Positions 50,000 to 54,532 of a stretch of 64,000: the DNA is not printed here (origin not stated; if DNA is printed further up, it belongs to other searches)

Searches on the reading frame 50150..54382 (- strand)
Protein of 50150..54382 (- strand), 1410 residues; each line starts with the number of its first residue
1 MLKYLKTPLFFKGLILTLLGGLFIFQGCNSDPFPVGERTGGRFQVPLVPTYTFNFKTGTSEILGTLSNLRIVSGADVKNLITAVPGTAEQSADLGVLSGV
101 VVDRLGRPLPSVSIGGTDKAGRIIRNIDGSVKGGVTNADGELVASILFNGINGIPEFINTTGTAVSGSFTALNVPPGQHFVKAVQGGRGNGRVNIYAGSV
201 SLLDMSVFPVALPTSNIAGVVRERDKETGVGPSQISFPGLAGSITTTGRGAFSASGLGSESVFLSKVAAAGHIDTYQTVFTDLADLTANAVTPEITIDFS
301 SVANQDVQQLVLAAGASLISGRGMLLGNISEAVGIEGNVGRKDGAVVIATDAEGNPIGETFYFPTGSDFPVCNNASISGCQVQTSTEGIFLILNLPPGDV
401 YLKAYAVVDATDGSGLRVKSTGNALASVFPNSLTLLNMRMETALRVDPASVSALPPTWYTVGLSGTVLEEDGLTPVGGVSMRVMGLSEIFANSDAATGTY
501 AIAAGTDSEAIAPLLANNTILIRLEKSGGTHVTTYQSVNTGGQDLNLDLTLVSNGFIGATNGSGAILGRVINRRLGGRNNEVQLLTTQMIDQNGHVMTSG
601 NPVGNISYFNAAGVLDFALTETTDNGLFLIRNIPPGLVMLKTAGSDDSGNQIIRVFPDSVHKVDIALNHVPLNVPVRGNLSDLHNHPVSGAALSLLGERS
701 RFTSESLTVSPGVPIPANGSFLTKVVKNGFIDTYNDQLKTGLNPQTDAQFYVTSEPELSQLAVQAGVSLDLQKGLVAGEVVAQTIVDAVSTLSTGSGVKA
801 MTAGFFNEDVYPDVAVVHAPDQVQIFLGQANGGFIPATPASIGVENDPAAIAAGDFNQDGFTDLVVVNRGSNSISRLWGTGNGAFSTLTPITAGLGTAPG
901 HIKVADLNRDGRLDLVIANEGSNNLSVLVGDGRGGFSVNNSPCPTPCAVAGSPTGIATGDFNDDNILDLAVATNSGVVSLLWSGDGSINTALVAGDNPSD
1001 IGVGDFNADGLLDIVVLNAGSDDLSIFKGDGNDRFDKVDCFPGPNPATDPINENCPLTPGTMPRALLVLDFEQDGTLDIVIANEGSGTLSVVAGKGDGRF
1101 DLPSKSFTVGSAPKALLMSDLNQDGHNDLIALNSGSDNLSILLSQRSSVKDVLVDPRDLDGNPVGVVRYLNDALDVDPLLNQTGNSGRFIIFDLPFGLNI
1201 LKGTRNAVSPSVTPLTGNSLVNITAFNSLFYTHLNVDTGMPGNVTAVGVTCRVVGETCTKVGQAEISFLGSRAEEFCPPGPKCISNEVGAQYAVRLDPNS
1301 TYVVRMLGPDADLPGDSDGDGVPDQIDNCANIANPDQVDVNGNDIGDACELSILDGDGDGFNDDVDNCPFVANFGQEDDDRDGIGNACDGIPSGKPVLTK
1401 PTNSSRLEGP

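Call 6: search_protein_families(library=pfam, proteins=[window:50150-54382:-], max_evalue=0.01)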
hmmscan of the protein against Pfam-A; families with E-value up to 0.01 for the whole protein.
window:50150-54382:- (1410 aa): 5 families
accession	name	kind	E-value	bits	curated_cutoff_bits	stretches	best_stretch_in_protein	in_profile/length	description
PF13517.12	FG-GAP_3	-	1.5e-43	147.7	26.9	6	855-917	1-61/61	FG-GAP-like repeat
PF01839.29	FG-GAP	-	3.6e-15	55.9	22.1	1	849-883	3-32/37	FG-GAP repeat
PF02412.23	TSP_3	-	4.6e-11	42.6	25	2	1339-1376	2-36/36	Thrombospondin type 3 repeat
PF17189.10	Glyco_hydro_30C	-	0.00055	20.5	22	0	904-939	20-56/65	Glycosyl hydrolase family 30 beta sandwich domain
PF13620.12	CarboxypepD_reg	-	0.0021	18.8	32.3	0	130-197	1-71/82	Carboxypeptidase regulatory-like domain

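Call 7: search_protein_families(library=ncbifam, proteins=[window:50150-54382:-], max_evalue=0.01)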
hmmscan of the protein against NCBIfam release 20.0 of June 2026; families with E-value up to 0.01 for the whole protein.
window:50150-54382:- (1410 aa): 4 families
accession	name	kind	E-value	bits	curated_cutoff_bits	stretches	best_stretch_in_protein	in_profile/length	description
NF047638.1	throspo3_MtsC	equivalog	3.8e-15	55.7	350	1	1315-1389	194-265/428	cell-cell cohesion MYXO-CTERM protein MtsC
NF045500.1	Omp28_seleno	equivalog_domain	1.4e-09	37.8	200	2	1312-1350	270-308/377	Omp28-related selenoprotein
NF052323.1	T9SSA_dep_M6i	equivalog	1.8e-07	29.5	600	1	794-931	735-868/1043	T9SS-dependent M6-like inactivated metalloprotease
NF047539.1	XAC2610_fam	domain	4.5e-06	27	35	0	853-872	3-22/89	XAC2610-related protein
